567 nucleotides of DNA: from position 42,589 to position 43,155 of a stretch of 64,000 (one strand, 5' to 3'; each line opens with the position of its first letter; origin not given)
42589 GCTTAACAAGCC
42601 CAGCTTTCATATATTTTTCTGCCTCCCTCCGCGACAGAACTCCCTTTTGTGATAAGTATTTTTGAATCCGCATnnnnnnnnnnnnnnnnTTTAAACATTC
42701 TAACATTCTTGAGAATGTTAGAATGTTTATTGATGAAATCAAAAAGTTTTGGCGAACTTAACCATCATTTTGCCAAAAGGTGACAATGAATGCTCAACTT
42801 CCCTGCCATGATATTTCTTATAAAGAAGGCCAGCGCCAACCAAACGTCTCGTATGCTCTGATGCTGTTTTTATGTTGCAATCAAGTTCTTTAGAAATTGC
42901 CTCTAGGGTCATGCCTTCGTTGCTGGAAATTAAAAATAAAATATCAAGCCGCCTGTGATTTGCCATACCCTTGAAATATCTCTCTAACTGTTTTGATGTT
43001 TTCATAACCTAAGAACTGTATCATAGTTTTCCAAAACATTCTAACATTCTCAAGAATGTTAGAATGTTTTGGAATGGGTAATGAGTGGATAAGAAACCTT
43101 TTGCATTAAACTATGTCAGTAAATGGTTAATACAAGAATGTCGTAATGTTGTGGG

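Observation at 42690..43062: ArsR-like paralog 2 bracketed by two copies of a 34-bp perfect-arm palindrome sharing the ACATTC half-site with paralog 1's repeats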

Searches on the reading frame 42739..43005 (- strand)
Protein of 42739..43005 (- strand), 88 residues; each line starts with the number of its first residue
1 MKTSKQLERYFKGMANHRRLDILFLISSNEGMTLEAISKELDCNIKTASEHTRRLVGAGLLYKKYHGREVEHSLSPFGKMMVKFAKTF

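Call 15: search_protein_families(library=pfam, proteins=[window:42739-43005:-], max_evalue=0.01)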
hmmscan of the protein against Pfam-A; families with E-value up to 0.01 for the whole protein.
window:42739-43005:- (88 aa): 7 families
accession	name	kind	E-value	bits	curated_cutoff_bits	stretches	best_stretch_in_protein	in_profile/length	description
PF01047.28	MarR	-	8e-07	29.3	24.6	1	16-64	2-50/59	MarR family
PF12840.13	HTH_20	-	1.7e-06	28.4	27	1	19-61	6-48/51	Helix-turn-helix domain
PF13412.12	HTH_24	-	2.3e-05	24.3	21.9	1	17-60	3-46/48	Winged helix-turn-helix DNA-binding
PF01022.26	HTH_5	-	2.6e-05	24.5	22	1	18-63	3-47/47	Bacterial regulatory protein, arsR family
PF13463.12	HTH_27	-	6.8e-05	23.5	22.2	1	22-77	8-67/68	Winged helix DNA-binding domain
PF25212.1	HVO_A0114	-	0.00023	21.3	27.6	1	16-69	21-74/84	HVO_A0114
PF13730.12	HTH_36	-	0.0055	16.9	25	1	23-61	12-55/55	Helix-turn-helix domain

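Call 16: find_homologous_proteins(query=window:42742-43005:-, max_evalue=0.001)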
Query window:42742-43005:- (88 aa): 308 proteins with E <= 0.001 among 308 candidates; the best 120 are listed.
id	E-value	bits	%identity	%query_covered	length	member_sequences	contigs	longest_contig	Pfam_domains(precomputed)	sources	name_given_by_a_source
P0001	5.2e-51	187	100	100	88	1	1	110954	PF01047.29,PF12840.14,PF13412.13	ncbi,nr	ncbi:MAG: helix-turn-helix transcriptional regulator [Candidatus Liptonbacteria bacterium]|nr:helix-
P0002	6.4e-37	142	77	100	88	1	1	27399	PF01047.29,PF12840.14,PF13412.13,PF25212.3,PF01022.27,PF09339.17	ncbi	-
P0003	2.0e-36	141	76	100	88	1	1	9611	PF01047.29,PF12840.14,PF01022.27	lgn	-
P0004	2.7e-36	140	74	100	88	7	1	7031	PF01047.29,PF12840.14,PF13412.13,PF25212.3,PF01022.27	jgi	-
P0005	4.7e-36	140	76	100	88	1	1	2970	PF01047.29,PF12840.14,PF13412.13,PF25212.3,PF13463.13,PF01022.27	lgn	-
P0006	5.6e-36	139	77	100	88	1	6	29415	PF01047.29,PF12840.14,PF13412.13,PF25212.3,PF13384.13,PF01022.27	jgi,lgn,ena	jgi:DNA-binding MarR family transcriptional regulator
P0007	7.2e-36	139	76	100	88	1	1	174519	PF01047.29,PF12840.14,PF25212.3,PF01022.27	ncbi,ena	-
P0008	1.2e-35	138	77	100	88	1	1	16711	PF01047.29,PF12840.14,PF13412.13,PF25212.3,PF13463.13,PF13730.13,PF13384.13,PF01022.27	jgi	jgi:DNA-binding MarR family transcriptional regulator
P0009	1.6e-35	138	74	100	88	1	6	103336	PF25212.3,PF13463.13,PF01022.27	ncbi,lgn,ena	ncbi:MAG: winged helix-turn-helix domain-containing protein [Patescibacteria group bacterium]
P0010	2.0e-35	138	75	100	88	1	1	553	PF01047.29,PF12840.14,PF25212.3,PF13463.13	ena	-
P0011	3.4e-35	137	75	100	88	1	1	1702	PF01047.29,PF12840.14,PF13412.13,PF25212.3,PF13463.13,PF13730.13,PF01022.27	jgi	-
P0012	4.3e-35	137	75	100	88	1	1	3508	PF01047.29,PF13412.13,PF25212.3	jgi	jgi:DNA-binding MarR family transcriptional regulator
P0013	4.4e-35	137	76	100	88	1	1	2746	PF01047.29,PF12840.14,PF25212.3,PF13463.13,PF01022.27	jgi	jgi:DNA-binding MarR family transcriptional regulator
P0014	5.8e-35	136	73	100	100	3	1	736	PF01047.29,PF12840.14,PF25212.3,PF13463.13,PF01022.27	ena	-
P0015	5.8e-35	136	75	100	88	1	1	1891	PF01047.29,PF13412.13,PF25212.3,PF01022.27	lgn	-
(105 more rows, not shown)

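Call 19: find_related_loci(query=A1, collection=genome_contigs, flank=3000)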
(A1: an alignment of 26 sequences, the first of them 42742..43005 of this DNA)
Query A1 (88 aa) in genome_contigs; peptide patterns used: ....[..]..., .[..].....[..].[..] (x = any residue, [..] = any of these).
506 stretches matched a pattern; 466 encode a relative of the query (tblastn E <= 1e-3); the best 80 are kept; 80 distinct loci.
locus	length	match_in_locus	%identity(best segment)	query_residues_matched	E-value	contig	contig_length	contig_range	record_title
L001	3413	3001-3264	74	1-88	7e-42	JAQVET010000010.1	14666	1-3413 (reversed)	MAG: Candidatus Paceibacterota bacterium isolate STE_141 NODE_9694_length_14666_cov_6.834927_Sandtown_E, whole genome sh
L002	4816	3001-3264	74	1-88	5e-42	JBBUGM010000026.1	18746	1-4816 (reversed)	MAG: Patescibacteria group bacterium isolate H43-bin210_1 H43_bin210_1_000000000026, whole genome shotgun sequence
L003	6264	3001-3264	74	1-88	2e-41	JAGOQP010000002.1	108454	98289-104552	MAG: Candidatus Paceibacterota bacterium isolate Go_SlDig_bin_86 Go_SlDig_362_length_108454_cov_9.619679, whole genome s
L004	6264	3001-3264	75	1-88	5e-41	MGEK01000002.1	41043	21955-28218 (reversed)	MAG: Candidatus Uhrbacteria bacterium RIFCSPLOWO2_01_FULL_47_25 rifcsplowo2_01_scaffold_1070, whole genome shotgun seque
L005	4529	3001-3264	70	1-88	9e-41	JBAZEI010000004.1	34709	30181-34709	MAG: Candidatus Paceibacterota bacterium isolate SO_2017_LW3_122 NODE_2961_length_34709_cov_2.050431_LW162_2017, whole g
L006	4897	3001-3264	70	1-88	9e-41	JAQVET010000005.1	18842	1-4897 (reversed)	MAG: Candidatus Paceibacterota bacterium isolate STE_141 NODE_6553_length_18842_cov_6.491424_Sandtown_E, whole genome sh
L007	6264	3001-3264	72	1-88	5e-40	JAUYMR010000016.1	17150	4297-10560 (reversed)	MAG: bacterium isolate C24_metabat.bin.93 C24_k141_463996, whole genome shotgun sequence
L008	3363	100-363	73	1-88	3e-40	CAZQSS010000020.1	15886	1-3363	MAG TPA_asm: uncultured Gammaproteobacteria bacterium isolate binchicken_co248_149 genome assembly, contig: NODE_4231_le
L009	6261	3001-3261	71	2-88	4e-40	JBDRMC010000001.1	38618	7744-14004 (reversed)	MAG: Patescibacteria group bacterium isolate MEGAHIT-group-1.814 k141_8911422, whole genome shotgun sequence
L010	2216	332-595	69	1-88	1e-39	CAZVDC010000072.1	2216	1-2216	MAG TPA_asm: uncultured Candidatus Saccharibacteria bacterium isolate binchicken_co6_236 genome assembly, contig: NODE_7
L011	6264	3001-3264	70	1-88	1e-39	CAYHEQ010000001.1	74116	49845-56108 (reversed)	MAG TPA_asm: uncultured Candidatus Saccharibacteria bacterium isolate ERP119705_co11_467 genome assembly, contig: NODE_1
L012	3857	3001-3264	70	1-88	3e-39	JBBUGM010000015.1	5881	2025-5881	MAG: Patescibacteria group bacterium isolate H43-bin210_1 H43_bin210_1_000000000015, whole genome shotgun sequence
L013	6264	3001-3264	72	1-88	2e-39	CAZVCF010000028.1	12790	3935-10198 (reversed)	MAG TPA_asm: uncultured Gammaproteobacteria bacterium isolate binchicken_co38_723 genome assembly, contig: NODE_10404_le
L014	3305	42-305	72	1-88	1e-39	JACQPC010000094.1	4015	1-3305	MAG: Candidatus Doudnabacteria bacterium isolate NC_groundwater_1297_Ag_S-0.2um_47_31 S_p2_S4_coassembly_k141_3828437, w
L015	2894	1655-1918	70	1-88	5e-39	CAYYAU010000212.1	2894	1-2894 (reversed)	MAG TPA_asm: uncultured Clostridia bacterium isolate binchicken_co19_255 genome assembly, contig: NODE_64367_length_2894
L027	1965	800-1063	68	1-88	4e-38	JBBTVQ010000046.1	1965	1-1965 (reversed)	MAG: Patescibacteria group bacterium isolate H51-bin042_1 H51_bin042_1_000000000046, whole genome shotgun sequence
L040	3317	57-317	64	2-88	8e-37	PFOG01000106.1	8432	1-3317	MAG: Candidatus Portnoybacteria bacterium CG_4_10_14_0_2_um_filter_44_20 CG_4_10_14_0.2_scaffold_4844_c, whole genome sh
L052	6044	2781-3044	66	1-88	1e-36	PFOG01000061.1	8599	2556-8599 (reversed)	MAG: Candidatus Portnoybacteria bacterium CG_4_10_14_0_2_um_filter_44_20 CG_4_10_14_0.2_scaffold_6979_c, whole genome sh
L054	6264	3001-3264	66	1-88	2e-36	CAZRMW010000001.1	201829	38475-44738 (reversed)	MAG TPA_asm: uncultured Candidatus Saccharibacteria bacterium isolate SRP077602_co6_144 genome assembly, contig: NODE_26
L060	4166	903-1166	64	1-88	2e-36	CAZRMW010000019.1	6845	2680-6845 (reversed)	MAG TPA_asm: uncultured Candidatus Saccharibacteria bacterium isolate SRP077602_co6_144 genome assembly, contig: NODE_16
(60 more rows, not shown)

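Call 34: search_protein_families(library=pfam, alignment_id=A2, max_evalue=0.0001)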
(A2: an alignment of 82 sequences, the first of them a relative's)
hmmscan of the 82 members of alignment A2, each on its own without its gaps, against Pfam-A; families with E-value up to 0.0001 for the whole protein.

A. member 1, L001:2627-2911:+ (94 aa): 1 family
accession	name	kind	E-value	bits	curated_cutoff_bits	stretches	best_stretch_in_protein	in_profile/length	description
PF12675.12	DUF3795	-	3.4e-06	27.9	22.6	0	9-74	2-82/83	Protein of unknown function (DUF3795)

B. families by the number of members that match (of 82 scanned): 89 families (the first 25 are shown)
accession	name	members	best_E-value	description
PF00113.28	Enolase_C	3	1.1e-84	Enolase, C-terminal TIM barrel domain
PF03952.21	Enolase_N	3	7.2e-29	Enolase, N-terminal domain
PF03073.20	TspO_MBR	2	5.2e-48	TspO/MBR family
PF01863.23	YgjP-like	2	9e-40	YgjP-like, metallopeptidase domain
PF00534.26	Glycos_transf_1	2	4.4e-38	Glycosyl transferases group 1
PF00881.29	Nitroreductase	2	3.3e-31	Nitroreductase family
PF13692.12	Glyco_trans_1_4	2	2.3e-28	Glycosyl transferases group 1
PF00565.23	SNase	2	1.6e-27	Staphylococcal nuclease homologue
PF01936.24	NYN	2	4e-21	NYN domain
PF12146.15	Hydrolase_4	2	1.3e-20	Serine aminopeptidase, S33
PF08713.17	DNA_alkylation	2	2.9e-20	DNA alkylation repair enzyme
PF00561.26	Abhydrolase_1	2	2e-18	alpha/beta hydrolase fold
PF00581.25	Rhodanese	2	9.2e-18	Rhodanese-like domain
PF08538.16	DUF1749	2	4.8e-11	Protein of unknown function (DUF1749)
PF20706.3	GT4-conflict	2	4.1e-08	Family 4 Glycosyltransferase in conflict systems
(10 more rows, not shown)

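Call 41: search_solved_structures(query=A1, max_evalue=0.01, show_alignments=2)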
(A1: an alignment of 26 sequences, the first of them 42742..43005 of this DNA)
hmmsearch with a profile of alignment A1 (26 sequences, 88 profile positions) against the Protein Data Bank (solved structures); distinct sequences matched with E-value up to 0.01: 12.
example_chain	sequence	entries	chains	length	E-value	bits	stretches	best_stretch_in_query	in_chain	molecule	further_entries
4k2e_A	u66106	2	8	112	2e-06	30.9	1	9-77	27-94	Transcriptional activator HlyU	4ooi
9t6t_A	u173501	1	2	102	1.5e-05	28.1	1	5-75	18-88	Lmo1102 protein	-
3jth_A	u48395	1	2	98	2.1e-05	27.6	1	11-82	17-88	Transcription activator HlyU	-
9t6r_A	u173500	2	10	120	2.2e-05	27.5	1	5-75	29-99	Lmo1102 protein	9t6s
5znx_A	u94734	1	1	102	2.3e-05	27.5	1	10-82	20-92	Transcriptional activator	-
2kko_A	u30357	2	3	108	0.00016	24.8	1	6-68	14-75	POSSIBLE TRANSCRIPTIONAL REGULATORY PROTEIN (POSSIBLY ARSR-FAMILY) | Possible transcriptional regulatory arsR-family protein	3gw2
1u2w_A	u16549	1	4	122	0.00017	24.7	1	10-74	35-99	Cadmium efflux system accessory protein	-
3f72_A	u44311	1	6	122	0.00022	24.4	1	10-75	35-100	Cadmium efflux system accessory protein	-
6j0e_A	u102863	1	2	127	0.0012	22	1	10-76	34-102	Arsenic responsive repressor ArsR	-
8za5_A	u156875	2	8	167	0.0016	21.5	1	2-68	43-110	MarR-family transcriptional regulator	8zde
2p4w_A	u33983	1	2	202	0.0028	20.8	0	6-64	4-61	Transcriptional regulatory protein arsR family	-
8qkf_A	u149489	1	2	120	0.0047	20.1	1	13-74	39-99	ArsR family transcriptional regulator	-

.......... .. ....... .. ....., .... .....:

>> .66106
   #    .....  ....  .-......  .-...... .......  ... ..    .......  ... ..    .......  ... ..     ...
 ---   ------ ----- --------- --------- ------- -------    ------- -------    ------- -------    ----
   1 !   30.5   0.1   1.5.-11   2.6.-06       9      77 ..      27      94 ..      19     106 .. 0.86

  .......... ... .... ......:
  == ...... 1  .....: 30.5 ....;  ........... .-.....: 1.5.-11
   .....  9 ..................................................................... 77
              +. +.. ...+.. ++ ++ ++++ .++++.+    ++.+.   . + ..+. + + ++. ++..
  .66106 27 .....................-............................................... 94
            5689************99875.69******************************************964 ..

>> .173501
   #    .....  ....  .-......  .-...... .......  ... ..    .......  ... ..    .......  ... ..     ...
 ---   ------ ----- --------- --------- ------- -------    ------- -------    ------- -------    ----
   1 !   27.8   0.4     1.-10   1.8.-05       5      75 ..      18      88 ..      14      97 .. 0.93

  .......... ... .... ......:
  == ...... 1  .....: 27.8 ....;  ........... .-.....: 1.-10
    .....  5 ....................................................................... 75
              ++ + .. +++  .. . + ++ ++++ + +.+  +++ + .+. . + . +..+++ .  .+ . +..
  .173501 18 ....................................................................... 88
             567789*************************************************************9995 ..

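Call 55: predict_structure(alignment_id=A1)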
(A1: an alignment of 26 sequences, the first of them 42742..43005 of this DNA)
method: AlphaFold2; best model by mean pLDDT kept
length: 88 residues; sequences in the alignment: 26
mean_pLDDT: 92.5   pTM: 0.81
mean pLDDT of the five models: 92.5, 91.0, 90.8, 88.7, 88.0
residues with pLDDT >= 90: 69; 70-90: 18; 50-70: 1; < 50: 0
segments of 3 or more residues with pLDDT < 50: none
pLDDT, mean of each block of 10 residues (from residue 1): 82 91 95 95 95 96 92 95 91
secondary structure, 60 per line:
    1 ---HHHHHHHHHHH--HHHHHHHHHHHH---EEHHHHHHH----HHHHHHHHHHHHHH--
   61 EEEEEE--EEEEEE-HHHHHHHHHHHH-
elements in order: H4-14 H17-28 H34-40 H45-58 E61-66 E69-74 H76-87

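Call 58: fold_search(model_id=the predicted structure, library=pdb)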
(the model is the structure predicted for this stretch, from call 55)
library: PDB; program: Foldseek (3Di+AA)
matches with E <= 10: 1723; with E <= 0.001: 145
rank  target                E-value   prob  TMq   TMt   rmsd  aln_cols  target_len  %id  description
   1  3f72_B                2.9e-06  1.00  0.88  0.72   1.2        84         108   21  Crystal Structure of the Staphylococcus aureus pI258 CadC Metal Binding Site 2 Mutant (released 2009-04-07)
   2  1u2w_C                4.5e-06  1.00  0.90  0.81   1.5        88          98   20  Crystal Structure of the Staphylococcus aureus pI258 CadC (released 2005-07-12)
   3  1u2w_B                5.5e-06  1.00  0.87  0.72   1.3        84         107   21  Crystal Structure of the Staphylococcus aureus pI258 CadC (released 2005-07-12)
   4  4ooi_B                5.9e-06  1.00  0.85  0.78   1.4        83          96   29  Reduced HlyU from Vibrio cholerae N16961 (released 2014-12-31)
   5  3cuo_A                7.2e-06  1.00  0.85  0.77   1.7        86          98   19  Crystal structure of the predicted DNA-binding transcriptional regulator from E. coli (released 2008-06-17)
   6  4k2e_A                7.6e-06  1.00  0.82  0.76   1.6        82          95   29  HlyU from Vibrio cholerae N16961 (released 2014-04-30)
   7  2zkz_A                8.2e-06  1.00  0.87  0.89   1.5        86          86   21  Crystal structure of the transcriptional repressor PagR of Bacillus anthracis (released 2009-04-07)
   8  4ooi_C                9.3e-06  1.00  0.82  0.77   1.6        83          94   29  Reduced HlyU from Vibrio cholerae N16961 (released 2014-12-31)
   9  6cda                  1.3e-05  1.00  0.86  0.80   2.1        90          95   22  Crystal structure of L34A CzrA in the Zn(II)bound state (released 2018-07-11)
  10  4k2e_B                1.4e-05  1.00  0.84  0.81   1.4        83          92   29  HlyU from Vibrio cholerae N16961 (released 2014-04-30)
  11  6j05_A                1.4e-05  1.00  0.84  0.74   2.5        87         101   22  Structures of two ArsR As(III)-responsive repressors: implications for the mechanism of derepression (released 2019-07-03)
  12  3jth_B                1.7e-05  1.00  0.80  0.77   1.9        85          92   27  Crystal structure of a transcriptional regulator HlyU from Vibrio vulnificus CMCP6 (released 2010-03-16)
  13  3f72_A                1.8e-05  1.00  0.85  0.71   1.4        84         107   21  Crystal Structure of the Staphylococcus aureus pI258 CadC Metal Binding Site 2 Mutant (released 2009-04-07)
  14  4omy_A                1.9e-05  1.00  0.80  0.74   2.0        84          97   21  Crystal Structure of SeMet NolR from Sinorhizobium fredii in complex with oligo AT DNA (released 2014-04-16)
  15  1r1u_A                2.0e-05  1.00  0.85  0.80   1.5        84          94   24  Crystal structure of the metal-sensing transcriptional repressor CzrA from Staphylococcus aureus in the apo-form (released 2004-05-18)
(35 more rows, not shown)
